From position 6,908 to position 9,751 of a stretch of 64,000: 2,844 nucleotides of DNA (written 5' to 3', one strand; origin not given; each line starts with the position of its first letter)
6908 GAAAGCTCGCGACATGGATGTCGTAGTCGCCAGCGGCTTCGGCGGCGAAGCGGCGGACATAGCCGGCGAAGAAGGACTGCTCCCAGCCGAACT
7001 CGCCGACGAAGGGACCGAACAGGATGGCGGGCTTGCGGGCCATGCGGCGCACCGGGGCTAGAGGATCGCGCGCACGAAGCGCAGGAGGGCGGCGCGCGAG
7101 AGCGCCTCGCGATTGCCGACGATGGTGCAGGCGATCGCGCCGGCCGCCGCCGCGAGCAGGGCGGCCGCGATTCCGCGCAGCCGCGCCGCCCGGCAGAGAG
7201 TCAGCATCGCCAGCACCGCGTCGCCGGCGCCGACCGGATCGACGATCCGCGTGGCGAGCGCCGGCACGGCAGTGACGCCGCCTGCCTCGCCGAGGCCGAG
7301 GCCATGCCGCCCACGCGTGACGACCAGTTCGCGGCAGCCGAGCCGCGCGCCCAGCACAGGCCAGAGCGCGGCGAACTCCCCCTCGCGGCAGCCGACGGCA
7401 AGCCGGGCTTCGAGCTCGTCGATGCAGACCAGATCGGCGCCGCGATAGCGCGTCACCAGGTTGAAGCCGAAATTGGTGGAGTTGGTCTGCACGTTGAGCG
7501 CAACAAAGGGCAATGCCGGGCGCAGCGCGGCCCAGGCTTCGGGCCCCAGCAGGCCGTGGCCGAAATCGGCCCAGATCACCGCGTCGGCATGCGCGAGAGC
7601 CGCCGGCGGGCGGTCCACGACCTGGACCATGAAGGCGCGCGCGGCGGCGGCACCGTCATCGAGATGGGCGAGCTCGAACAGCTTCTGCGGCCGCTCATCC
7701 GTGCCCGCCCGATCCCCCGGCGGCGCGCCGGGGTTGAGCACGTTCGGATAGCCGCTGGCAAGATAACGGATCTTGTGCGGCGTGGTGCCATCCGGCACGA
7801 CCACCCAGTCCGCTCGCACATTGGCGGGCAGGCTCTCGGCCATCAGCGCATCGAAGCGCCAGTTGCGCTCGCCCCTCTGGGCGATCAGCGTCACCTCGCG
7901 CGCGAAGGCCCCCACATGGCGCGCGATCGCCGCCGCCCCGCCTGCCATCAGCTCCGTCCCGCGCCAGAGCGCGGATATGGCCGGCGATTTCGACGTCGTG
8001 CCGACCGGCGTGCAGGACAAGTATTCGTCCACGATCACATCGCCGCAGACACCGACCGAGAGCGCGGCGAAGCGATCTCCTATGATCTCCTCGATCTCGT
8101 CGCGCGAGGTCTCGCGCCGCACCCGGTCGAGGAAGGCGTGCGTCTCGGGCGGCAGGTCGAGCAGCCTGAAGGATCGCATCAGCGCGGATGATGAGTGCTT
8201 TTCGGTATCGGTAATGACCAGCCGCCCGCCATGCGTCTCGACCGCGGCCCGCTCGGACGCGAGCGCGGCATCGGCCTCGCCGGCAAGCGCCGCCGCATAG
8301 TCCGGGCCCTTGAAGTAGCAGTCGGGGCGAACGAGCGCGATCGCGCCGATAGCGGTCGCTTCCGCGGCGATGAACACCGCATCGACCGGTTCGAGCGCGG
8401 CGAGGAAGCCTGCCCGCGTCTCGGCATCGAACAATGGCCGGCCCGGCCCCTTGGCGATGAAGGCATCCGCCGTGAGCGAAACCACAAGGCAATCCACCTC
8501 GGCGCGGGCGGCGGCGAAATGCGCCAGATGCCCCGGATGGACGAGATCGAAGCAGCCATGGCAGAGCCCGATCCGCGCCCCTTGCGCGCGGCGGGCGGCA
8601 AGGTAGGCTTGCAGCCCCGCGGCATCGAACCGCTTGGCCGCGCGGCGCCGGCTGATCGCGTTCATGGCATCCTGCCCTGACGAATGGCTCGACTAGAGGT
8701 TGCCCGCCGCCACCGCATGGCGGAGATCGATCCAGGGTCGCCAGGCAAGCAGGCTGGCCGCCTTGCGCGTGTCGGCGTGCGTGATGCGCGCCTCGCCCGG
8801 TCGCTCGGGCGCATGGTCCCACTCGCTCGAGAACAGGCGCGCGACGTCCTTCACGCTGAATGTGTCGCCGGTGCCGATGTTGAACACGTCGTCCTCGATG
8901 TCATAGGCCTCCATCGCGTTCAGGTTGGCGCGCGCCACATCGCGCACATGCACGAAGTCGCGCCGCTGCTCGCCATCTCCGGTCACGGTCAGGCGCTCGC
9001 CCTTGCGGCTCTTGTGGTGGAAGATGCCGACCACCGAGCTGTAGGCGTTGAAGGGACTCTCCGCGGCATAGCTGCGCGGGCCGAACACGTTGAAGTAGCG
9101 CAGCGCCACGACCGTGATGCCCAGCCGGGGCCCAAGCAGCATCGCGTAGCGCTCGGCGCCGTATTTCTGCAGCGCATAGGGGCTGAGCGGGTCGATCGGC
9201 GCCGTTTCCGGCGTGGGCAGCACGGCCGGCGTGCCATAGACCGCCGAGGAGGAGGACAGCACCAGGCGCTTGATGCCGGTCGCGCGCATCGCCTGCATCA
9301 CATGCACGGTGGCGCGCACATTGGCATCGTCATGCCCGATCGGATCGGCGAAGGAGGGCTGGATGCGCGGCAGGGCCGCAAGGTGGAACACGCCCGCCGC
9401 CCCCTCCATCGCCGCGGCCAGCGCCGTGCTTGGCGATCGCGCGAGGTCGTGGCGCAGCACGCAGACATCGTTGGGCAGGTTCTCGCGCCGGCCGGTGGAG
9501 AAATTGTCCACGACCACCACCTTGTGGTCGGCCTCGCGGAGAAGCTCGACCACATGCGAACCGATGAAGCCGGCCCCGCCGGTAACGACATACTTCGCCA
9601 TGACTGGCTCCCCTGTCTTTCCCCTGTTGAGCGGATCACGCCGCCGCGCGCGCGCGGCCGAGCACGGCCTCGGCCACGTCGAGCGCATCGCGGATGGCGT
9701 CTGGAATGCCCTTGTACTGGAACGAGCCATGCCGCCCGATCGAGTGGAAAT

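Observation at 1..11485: Eleven-gene, translationally coupled glycan operon combining nucleotide-heptose synthesis, pyranose-furanose mutase, C- and O-methylation and a DAHP/KDO8P-synthase-like aldolase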

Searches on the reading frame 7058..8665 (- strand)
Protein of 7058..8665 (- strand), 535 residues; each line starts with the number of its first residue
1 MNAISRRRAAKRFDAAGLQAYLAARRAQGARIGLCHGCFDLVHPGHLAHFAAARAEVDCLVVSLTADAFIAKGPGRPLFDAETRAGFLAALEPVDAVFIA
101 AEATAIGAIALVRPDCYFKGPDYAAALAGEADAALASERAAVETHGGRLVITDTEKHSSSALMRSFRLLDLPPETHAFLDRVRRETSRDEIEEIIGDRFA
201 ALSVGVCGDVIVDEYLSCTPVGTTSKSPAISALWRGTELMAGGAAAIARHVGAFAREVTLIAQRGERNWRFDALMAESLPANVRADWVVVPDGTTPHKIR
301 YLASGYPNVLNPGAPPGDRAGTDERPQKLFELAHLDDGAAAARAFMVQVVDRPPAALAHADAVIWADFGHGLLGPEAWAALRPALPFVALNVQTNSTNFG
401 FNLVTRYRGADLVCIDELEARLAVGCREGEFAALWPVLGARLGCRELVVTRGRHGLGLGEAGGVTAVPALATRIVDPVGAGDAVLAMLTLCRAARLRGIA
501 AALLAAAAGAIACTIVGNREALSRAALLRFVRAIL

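Call 5: search_protein_families(library=pfam, proteins=[window:7058-8665:-], max_evalue=0.01)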
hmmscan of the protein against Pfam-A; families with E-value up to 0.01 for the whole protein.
window:7058-8665:- (535 aa): 2 families
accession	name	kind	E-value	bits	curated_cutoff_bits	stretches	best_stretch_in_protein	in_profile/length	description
PF01467.32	CTP_transf_like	-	1.4e-11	45.1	21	1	35-162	2-130/133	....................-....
PF00294.29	PfkB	-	2.7e-10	40.5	25.8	1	407-520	181-297/302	pfkB family carbohydrate kinase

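Call 6: search_protein_families(library=ncbifam, proteins=[window:7058-8665:-], max_evalue=0.01)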
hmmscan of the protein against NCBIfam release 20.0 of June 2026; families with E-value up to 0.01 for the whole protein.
window:7058-8665:- (535 aa): 16 families
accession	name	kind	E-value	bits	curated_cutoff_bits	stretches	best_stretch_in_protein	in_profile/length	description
NF008454.0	PRK11316.1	equivalog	1.6e-36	125.9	521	3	13-159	323-463/475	bifunctional D-glycero-beta-D-manno-heptose-7-phosphate kinase/D-glycero-beta-D-manno-heptose 1-phosphate adenylyltransferase HldE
TIGR02199.1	rfaE_dom_II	equivalog_domain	3.9e-27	94.9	181.5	1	23-161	4-137/144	D-glycero-beta-D-manno-heptose 1-phosphate adenylyltransferase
TIGR02198.1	rfaE_dom_I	equivalog_domain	6e-24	84.7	345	2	350-519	134-303/315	D-glycero-beta-D-manno-heptose-7-phosphate kinase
TIGR00125.1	cyt_tran_rel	domain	3.5e-10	39.9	27.7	1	32-95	1-63/65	adenylyltransferase/cytidyltransferase family protein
NF049991.1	TagKinase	equivalog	7.4e-08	31.5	420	1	441-531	223-315/321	tagatose kinase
TIGR03168.1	1-PFK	subfamily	3.9e-06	26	216.4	1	442-517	211-286/305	hexose kinase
TIGR03828.1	pfkB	equivalog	5.8e-06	25.5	292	1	442-517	211-286/305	1-phosphofructokinase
NF040938.1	KDG_KDGal_kin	equivalog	6.7e-06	25.4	400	1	410-524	184-295/305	bifunctional 2-dehydro-3-deoxygluconokinase/2-dehydro-3-deoxygalactonokinase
NF041332.1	KDG_KDGal_kin_Halo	equivalog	1.6e-05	24.5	440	1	411-525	191-304/320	bifunctional 2-dehydro-3-deoxygluconokinase/2-dehydro-3-deoxygalactonokinase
TIGR01518.1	g3p_cytidyltrns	equivalog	1.7e-05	24.9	165.4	1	34-98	2-66/125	glycerol-3-phosphate cytidylyltransferase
TIGR02152.1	D_ribokin_bact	equivalog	2.4e-05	23.8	299.65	1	441-521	209-289/298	ribokinase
NF006957.1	PRK09434.1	equivalog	8.8e-05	22.1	450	1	436-525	204-299/302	fructokinase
NF008353.0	PRK11142.1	equivalog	0.0012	18.4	341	1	442-522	213-293/307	ribokinase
NF053626.1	RibKinHalex1628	equivalog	0.0022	17.6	330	1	445-531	203-291/293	ATP-dependent ribose-1-phosphate kinase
NF001985.0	PRK00777.1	subfamily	0.0033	17.5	104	1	37-87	11-61/157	pantetheine-phosphate adenylyltransferase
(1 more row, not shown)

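Call 44: find_homologous_proteins(query=window:7058-8665:-, max_evalue=1e-20)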
Query window:7058-8665:- (535 aa): 102 proteins with E <= 1e-20 among 8000 candidates.
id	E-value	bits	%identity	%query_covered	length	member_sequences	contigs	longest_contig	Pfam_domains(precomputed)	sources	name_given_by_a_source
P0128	0.0e+0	1169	100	100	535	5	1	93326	PF01467.33,PF00294.30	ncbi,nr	ncbi:MAG: adenylyltransferase/cytidyltransferase family protein [Alphaproteobacteria bacterium]|nr:a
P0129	5.6e-228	776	70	100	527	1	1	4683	PF01467.33,PF00294.30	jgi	-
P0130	2.3e-175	602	54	98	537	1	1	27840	PF01467.33,PF00294.30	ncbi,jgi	jgi:rfaE bifunctional protein nucleotidyltransferase chain/domain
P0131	4.1e-163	562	50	98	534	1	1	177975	PF01467.33,PF00294.30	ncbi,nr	ncbi:MAG: adenylyltransferase/cytidyltransferase family protein [Deltaproteobacteria bacterium]|nr:a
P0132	5.0e-159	549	51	99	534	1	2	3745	PF01467.33,PF00294.30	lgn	-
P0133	5.7e-155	535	51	98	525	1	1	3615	PF01467.33,PF00294.30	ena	-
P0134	6.5e-155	535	49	98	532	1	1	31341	PF01467.33,PF00294.30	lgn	-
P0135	1.3e-144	501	46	94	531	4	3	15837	PF01467.33,PF00294.30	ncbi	-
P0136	1.8e-138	481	52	82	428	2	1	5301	PF00294.30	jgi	jgi:bifunctional ADP-heptose synthase (sugar kinase/adenylyltransferase)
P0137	7.7e-129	449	44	96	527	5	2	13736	PF01467.33,PF00294.30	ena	-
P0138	3.3e-125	437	42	96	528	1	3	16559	PF01467.33,PF00294.30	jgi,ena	-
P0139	2.1e-107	378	39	94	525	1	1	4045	PF01467.33,PF00294.30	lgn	-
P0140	4.3e-104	367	37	95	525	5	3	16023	PF01467.33,PF00294.30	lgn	-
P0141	2.0e-98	349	38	95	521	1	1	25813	PF01467.33,PF00294.30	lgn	-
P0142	3.8e-96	341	40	97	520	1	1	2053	PF01467.33,PF00294.30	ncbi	-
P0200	6.9e-67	245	37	98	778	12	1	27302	PF13580.12,PF01467.33,PF00294.30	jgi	jgi:cytidyltransferase-like protein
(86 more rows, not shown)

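Call 45: find_encoding_contigs(protein=P0131, flank=10000, max_places=2)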
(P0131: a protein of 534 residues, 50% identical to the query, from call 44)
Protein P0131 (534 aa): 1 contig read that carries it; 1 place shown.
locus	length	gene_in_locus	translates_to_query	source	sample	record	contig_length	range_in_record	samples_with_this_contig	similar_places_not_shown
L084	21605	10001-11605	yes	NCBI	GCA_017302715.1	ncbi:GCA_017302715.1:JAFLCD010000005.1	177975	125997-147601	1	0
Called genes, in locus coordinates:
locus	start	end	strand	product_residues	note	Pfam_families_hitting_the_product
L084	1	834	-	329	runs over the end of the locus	PF13489:Methyltransf_23, PF08241:Methyltransf_11, PF08242:Methyltransf_12, PF13649:Methyltransf_25, PF13847:Methyltransf_31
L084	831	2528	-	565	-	-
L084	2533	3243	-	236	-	PF02348:CTP_transf_3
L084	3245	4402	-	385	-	PF02350:Epimerase_2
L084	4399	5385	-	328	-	PF03102:NeuB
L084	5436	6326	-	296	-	PF01073:3Beta_HSD (weak), PF01370:Epimerase, PF16363:GDP_Man_Dehyd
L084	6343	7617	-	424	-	-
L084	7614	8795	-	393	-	PF13489:Methyltransf_23, PF08241:Methyltransf_11, PF08242:Methyltransf_12, PF13649:Methyltransf_25, PF13847:Methyltransf_31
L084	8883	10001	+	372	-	PF13450:NAD_binding_8, PF03275:GLF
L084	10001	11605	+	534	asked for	PF01467:CTP_transf_like, PF00294:PfkB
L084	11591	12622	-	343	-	PF04577:Glyco_transf_61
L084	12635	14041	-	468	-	PF00005:ABC_tran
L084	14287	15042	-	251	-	PF05050:Methyltransf_21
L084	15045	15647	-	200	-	PF13580:SIS_2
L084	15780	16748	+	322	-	PF04321:RmlD_sub_bind (weak), PF01073:3Beta_HSD, PF01370:Epimerase, PF02719:Polysacc_synt_2 (faint), PF07993:NAD_binding_4 (faint), PF16363:GDP_Man_Dehyd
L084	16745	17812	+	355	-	PF01073:3Beta_HSD, PF01370:Epimerase, PF02719:Polysacc_synt_2 (weak), PF04321:RmlD_sub_bind (faint), PF07993:NAD_binding_4, PF16363:GDP_Man_Dehyd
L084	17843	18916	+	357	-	PF01073:3Beta_HSD (weak), PF01370:Epimerase, PF02719:Polysacc_synt_2 (weak), PF04321:RmlD_sub_bind, PF16363:GDP_Man_Dehyd, PF07993:NAD_binding_4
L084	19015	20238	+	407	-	PF13692:Glyco_trans_1_4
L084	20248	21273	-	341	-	PF01370:Epimerase, PF04321:RmlD_sub_bind (weak), PF16363:GDP_Man_Dehyd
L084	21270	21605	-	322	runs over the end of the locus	PF01370:Epimerase, PF02719:Polysacc_synt_2 (weak), PF04321:RmlD_sub_bind, PF16363:GDP_Man_Dehyd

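Call 46: find_encoding_contigs(protein=P0134, flank=10000, max_places=2)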
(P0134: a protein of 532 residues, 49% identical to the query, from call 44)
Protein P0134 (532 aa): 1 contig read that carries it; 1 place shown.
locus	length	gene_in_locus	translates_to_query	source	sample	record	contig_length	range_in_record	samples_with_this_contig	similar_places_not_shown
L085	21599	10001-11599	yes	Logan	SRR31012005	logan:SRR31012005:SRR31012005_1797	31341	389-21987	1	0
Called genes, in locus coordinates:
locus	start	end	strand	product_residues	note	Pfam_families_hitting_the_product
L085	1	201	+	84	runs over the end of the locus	-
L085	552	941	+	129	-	PF01909:NTP_transf_2, PF18765:Polbeta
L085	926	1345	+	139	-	PF01934:HepT-like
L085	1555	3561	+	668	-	PF02810:SEC-C, PF13428:TPR_14 (faint)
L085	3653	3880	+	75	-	-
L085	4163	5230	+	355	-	PF02706:Wzz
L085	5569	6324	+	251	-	PF13489:Methyltransf_23, PF13847:Methyltransf_31 (weak), PF08241:Methyltransf_11, PF13649:Methyltransf_25 (weak)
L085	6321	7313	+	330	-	-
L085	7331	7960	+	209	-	PF13580:SIS_2, PF01380:SIS (faint)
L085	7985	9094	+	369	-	PF01266:DAO, PF01593:Amino_oxidase, PF01946:Thi4 (faint), PF07992:Pyr_redox_2 (faint), PF13450:NAD_binding_8, PF03275:GLF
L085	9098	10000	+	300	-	PF01073:3Beta_HSD, PF01370:Epimerase, PF02719:Polysacc_synt_2, PF04321:RmlD_sub_bind (weak), PF05368:NmrA (weak), PF07993:NAD_binding_4 (faint), PF13460:NAD_binding_10, PF16363:GDP_Man_Dehyd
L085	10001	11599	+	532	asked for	PF01467:CTP_transf_like, PF00294:PfkB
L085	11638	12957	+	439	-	PF04932:Wzy_C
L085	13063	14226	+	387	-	-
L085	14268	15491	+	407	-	PF13489:Methyltransf_23, PF07021:MetW (weak), PF08241:Methyltransf_11, PF08242:Methyltransf_12, PF13649:Methyltransf_25 (weak)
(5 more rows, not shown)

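Call 68: search_solved_structures(query=window:7058-8665:-, max_evalue=0.000001)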
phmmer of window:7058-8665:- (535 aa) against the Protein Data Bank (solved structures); distinct sequences matched with E-value up to 0.000001: 3.
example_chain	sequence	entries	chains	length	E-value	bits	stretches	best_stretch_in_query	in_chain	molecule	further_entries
5x9q_A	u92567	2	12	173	2.1e-15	59.7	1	21-167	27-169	Putative cytidylyltransferase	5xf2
3elb_A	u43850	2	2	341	6.6e-10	41.6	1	32-115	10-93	Ethanolamine-phosphate cytidylyltransferase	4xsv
4e84_A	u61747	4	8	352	8.5e-10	41.2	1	405-513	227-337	D-beta-D-heptose 7-phosphate kinase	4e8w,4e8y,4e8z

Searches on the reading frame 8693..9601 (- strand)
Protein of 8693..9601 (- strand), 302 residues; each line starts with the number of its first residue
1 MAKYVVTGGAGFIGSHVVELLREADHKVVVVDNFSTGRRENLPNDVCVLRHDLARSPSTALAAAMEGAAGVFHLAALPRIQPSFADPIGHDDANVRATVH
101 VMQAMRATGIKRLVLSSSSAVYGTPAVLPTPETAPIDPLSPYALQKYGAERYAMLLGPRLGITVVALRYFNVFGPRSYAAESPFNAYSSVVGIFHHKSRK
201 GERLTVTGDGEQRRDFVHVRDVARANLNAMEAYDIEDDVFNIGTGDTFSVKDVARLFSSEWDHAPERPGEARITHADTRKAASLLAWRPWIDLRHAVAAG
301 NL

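Call 5: search_protein_families(library=pfam, proteins=[window:8693-9601:-], max_evalue=0.01)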
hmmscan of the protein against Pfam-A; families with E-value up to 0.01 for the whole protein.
window:8693-9601:- (302 aa): 8 families
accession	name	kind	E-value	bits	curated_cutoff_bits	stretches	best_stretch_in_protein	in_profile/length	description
PF01370.27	Epimerase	-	1.2e-53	182.5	20.9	1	5-243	2-240/240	NAD dependent epimerase/dehydratase family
PF16363.11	GDP_Man_Dehyd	-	2.7e-44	152.4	27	1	6-297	2-329/332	GDP-mannose 4,6 dehydratase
PF01073.25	3Beta_HSD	-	2.1e-15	57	22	1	5-233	1-232/280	3-beta hydroxysteroid dehydrogenase/isomerase family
PF13460.12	NAD_binding_10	-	3.3e-12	47.1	27.2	1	8-152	1-130/184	NAD(P)H-binding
PF02719.21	Polysacc_synt_2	-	3.9e-09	36.6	20.2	1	5-261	2-247/293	Polysaccharide biosynthesis protein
PF04321.23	RmlD_sub_bind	-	2.4e-07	30.6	27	1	5-267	4-237/287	RmlD substrate binding domain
PF05368.20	NmrA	-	2e-06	28.1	27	1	5-118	6-107/298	NmrA-like family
PF07993.18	NAD_binding_4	-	0.00012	21.8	20.1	0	6-29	1-27/258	Male sterility protein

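Call 6: search_protein_families(library=ncbifam, proteins=[window:8693-9601:-], max_evalue=0.01)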
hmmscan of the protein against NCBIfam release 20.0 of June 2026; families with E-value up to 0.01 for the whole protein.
window:8693-9601:- (302 aa): 32 families (the best 25 are shown)
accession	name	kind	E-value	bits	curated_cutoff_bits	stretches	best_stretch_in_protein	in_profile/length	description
TIGR01179.1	galE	equivalog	8.1e-51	172.8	262.3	1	5-295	3-316/332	UDP-glucose 4-epimerase GalE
TIGR04180.1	EDH_00030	hypoth_equivalog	9.7e-36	123.3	475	1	5-260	2-255/297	NAD-dependent 4,6-dehydratase LegB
NF011728.1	PRK15181.1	equivalog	5.4e-34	117.7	760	1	3-256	17-277/348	Vi polysaccharide biosynthesis UDP-N-acetylglucosaminuronic acid C-4 epimerase TviC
TIGR02197.1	heptose_epim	equivalog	9.2e-31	107.2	274.6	1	5-262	2-261/316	ADP-glyceromanno-heptose 6-epimerase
NF007956.0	PRK10675.1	subfamily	8.9e-30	104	394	1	4-289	3-314/338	UDP-glucose 4-epimerase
TIGR01181.1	dTDP_gluc_dehyt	equivalog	2e-25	89.5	365.1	1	4-298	2-305/321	dTDP-glucose 4,6-dehydratase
NF008360.0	PRK11150.1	equivalog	4.4e-19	68.8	452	2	114-255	112-248/310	ADP-glyceromanno-heptose 6-epimerase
TIGR03466.1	HpnA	hypoth_equivalog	2e-18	66.4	367.65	1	4-166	3-164/327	hopanoid-associated sugar epimerase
NF042422.1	oxyalk_red_OleD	equivalog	5.9e-18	65.3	580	1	3-234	2-219/329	2-alkyl-3-oxoalkanoate reductase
NF047922.1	GDPFucSynFcl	equivalog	9.7e-14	51.5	500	1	5-258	6-250/308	GDP-L-fucose synthase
NF007582.0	PRK10217.1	equivalog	4.5e-13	49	698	1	1-300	1-306/355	dTDP-glucose 4,6-dehydratase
NF043036.1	ErythonDh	equivalog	1.3e-11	44.3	325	1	3-149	2-156/321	D-erythronate dehydrogenase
TIGR01472.1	gmd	equivalog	2.2e-11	43.6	415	1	6-254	5-261/342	GDP-mannose 4,6-dehydratase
NF058621.1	DiazavRedAvaA7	equivalog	4.2e-11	43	400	1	4-246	3-233/304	3-diazoavenalumate denitrifying reductase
NF007490.0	PRK10084.1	subfamily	9e-11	41.3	649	2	3-107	2-113/361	dTDP-glucose 4,6-dehydratase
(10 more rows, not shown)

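Call 61: search_solved_structures(query=window:8693-9601:-, max_evalue=1e-25)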
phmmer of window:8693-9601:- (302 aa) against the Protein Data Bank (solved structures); distinct sequences matched with E-value up to 1e-25: 46.
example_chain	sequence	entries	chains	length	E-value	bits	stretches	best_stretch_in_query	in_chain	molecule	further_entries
6wjb_A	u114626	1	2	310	1.8e-49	172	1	3-280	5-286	NAD-dependent epimerase/dehydratase family protein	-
4zrm_A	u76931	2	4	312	1.8e-49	172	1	5-295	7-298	UDP-glucose 4-epimerase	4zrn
6wj9_A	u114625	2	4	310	1.7e-48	168.8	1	3-280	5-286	NAD-dependent epimerase/dehydratase family protein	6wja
6dnt_A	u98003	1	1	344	3.2e-47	164.7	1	4-279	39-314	NAD-dependent epimerase/dehydratase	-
3icp_A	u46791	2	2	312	3.1e-42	148.3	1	3-265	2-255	NAD-dependent epimerase/dehydratase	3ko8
3ruc_A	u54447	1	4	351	1.9e-39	139.1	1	4-296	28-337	WbgU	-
3ru9_A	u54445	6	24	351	3.6e-39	138.2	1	4-296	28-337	WbgU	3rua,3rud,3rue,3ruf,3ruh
3ru7_A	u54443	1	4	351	3.6e-39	138.2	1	4-296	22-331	WbgU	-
3lu1_A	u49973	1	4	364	4.1e-39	138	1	4-296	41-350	WbgU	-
7ys8_A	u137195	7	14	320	5.2e-39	137.7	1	4-297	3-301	UDP-glucose 4-epimerase | UDP-glucose 4-epimerase along with EC 5.1.3.2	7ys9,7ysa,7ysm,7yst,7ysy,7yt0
10ke_A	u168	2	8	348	6.3e-39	137.4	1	3-297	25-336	Capsular polysaccharide biosynthesis protein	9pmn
2p5u_A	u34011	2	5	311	1.6e-38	136.1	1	4-294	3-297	UDP-glucose 4-epimerase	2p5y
6kv9_A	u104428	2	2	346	6.7e-38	134.1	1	5-298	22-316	MoeE5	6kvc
1sb8_A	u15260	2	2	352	3.4e-37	131.7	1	4-298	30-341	wbpP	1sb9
3aw9_A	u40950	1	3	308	2.8e-36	128.7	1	3-265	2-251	NAD-dependent epimerase/dehydratase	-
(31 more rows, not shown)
